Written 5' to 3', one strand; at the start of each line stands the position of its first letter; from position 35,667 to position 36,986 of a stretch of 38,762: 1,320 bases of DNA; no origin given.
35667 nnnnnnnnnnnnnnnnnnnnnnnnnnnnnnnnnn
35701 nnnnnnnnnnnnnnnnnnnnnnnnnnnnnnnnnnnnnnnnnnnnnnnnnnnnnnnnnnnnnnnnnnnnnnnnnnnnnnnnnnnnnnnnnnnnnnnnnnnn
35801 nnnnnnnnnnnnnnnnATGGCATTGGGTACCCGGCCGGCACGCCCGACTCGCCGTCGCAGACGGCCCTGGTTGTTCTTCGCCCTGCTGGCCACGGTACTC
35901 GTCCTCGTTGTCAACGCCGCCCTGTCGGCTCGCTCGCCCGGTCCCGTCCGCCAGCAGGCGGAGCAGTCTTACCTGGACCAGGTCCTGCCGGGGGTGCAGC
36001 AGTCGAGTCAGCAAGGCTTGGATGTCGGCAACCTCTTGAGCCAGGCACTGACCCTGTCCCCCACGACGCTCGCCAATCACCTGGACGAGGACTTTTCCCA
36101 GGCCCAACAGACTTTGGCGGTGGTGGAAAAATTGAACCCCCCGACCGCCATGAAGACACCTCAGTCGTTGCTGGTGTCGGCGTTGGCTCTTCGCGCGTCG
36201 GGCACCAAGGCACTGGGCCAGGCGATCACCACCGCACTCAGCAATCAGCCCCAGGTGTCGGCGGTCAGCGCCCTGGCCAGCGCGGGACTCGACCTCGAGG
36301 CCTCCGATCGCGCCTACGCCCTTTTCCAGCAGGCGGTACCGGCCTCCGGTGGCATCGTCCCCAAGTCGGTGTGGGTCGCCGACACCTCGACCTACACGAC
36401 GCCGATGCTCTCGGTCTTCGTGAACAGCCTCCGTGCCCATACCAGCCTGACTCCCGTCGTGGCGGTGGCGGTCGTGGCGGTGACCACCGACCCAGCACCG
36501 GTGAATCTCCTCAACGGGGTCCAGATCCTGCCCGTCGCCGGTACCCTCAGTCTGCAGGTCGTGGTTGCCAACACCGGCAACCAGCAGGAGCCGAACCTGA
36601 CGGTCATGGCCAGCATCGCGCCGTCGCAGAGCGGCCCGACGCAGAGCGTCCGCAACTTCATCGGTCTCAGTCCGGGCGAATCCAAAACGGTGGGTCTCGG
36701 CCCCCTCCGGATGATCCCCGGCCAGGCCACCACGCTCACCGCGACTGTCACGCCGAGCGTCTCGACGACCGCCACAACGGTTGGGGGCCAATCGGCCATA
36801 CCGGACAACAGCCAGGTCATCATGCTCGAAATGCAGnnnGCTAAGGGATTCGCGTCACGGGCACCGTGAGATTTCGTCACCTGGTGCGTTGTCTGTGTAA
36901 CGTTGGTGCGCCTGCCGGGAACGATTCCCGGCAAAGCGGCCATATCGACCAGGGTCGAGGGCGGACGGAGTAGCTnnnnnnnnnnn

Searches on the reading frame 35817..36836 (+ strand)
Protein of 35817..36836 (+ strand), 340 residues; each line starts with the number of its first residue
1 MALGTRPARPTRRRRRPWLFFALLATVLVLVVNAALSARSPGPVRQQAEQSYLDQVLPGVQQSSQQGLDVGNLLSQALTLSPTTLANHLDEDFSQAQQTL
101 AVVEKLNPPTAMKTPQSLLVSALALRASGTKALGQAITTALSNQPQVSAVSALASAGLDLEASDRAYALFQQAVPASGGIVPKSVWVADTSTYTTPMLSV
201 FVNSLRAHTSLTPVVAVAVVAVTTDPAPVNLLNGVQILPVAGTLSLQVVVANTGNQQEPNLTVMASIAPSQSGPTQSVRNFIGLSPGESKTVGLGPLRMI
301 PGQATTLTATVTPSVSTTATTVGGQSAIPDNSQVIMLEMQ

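Call 3: search_protein_families(library=ncbifam, proteins=[window:35817-36836:+], max_evalue=1)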
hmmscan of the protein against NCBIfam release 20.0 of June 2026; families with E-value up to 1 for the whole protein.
window:35817-36836:+ (340 aa): 1 family
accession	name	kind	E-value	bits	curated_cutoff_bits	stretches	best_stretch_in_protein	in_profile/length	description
NF038083.1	CU044_5270_fam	subfamily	0.0075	16.1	100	1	7-48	20-61/284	CU044_5270 family protein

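Call 4: search_protein_families(library=pfam, proteins=[window:35817-36836:+], max_evalue=1)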
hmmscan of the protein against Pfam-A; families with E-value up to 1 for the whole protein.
window:35817-36836:+ (340 aa): 2 families
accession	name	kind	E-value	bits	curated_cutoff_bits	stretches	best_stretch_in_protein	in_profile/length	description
PF07705.17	CARDB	-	0.058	14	22.7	1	243-311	20-83/101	CARDB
PF11837.13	INV_N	-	0.47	11.4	27.8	1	8-51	13-52/109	Beta-fructofuranosidase, N-terminal domain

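Call 27: search_protein_families(library=pfam, proteins=[window:35817-36836:+], max_evalue=0.1)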
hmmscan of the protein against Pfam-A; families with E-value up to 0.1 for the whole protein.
window:35817-36836:+ (340 aa): 1 family
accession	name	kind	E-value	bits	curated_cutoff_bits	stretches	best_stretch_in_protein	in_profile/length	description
PF07705.17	CARDB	-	0.058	14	22.7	0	243-311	20-83/101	CARDB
